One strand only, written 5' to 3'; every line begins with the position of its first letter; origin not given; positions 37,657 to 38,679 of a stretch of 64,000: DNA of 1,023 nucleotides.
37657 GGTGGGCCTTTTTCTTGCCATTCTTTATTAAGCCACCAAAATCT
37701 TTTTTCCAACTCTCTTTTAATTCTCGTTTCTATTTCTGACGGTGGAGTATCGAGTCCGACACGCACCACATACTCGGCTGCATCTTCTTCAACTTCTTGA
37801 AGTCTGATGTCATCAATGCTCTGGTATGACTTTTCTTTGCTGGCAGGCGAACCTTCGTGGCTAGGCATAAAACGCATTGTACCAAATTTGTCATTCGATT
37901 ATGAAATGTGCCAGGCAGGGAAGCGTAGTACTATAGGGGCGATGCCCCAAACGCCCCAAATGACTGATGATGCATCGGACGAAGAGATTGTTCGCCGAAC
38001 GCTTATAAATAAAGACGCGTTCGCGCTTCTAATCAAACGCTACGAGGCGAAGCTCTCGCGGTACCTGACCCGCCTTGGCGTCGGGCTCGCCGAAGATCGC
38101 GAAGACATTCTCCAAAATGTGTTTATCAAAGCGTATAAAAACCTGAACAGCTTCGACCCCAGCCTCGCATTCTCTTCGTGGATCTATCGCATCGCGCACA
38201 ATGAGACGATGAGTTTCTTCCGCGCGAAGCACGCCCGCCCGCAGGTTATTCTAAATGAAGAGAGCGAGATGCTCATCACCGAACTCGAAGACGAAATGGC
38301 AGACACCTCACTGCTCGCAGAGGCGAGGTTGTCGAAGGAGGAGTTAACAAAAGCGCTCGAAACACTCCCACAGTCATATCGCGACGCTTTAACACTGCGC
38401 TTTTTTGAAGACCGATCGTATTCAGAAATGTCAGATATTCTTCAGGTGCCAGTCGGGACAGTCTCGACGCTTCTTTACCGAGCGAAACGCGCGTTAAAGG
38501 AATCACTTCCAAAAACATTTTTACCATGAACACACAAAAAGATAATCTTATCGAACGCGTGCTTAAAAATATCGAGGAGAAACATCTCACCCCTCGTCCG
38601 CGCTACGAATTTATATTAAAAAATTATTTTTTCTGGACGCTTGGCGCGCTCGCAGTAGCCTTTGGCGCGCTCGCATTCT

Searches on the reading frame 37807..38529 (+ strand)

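Call 90: search_protein_families(library=pfam, proteins=[window:37807-38529:+], max_evalue=0.001)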
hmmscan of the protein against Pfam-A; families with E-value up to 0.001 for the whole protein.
window:37807-38529:+ (240 aa): 3 families
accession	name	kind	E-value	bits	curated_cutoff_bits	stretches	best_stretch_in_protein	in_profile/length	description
PF08281.18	Sigma70_r4_2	-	2.4e-15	56.3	25.7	1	178-230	2-54/54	Sigma-70, region 4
PF04542.20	Sigma70_r2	-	1.5e-13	50.8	24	1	75-141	1-68/71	Sigma-70 region 2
PF04545.22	Sigma70_r4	-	1.2e-09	37.9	24.1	1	183-232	1-50/50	Sigma-70, region 4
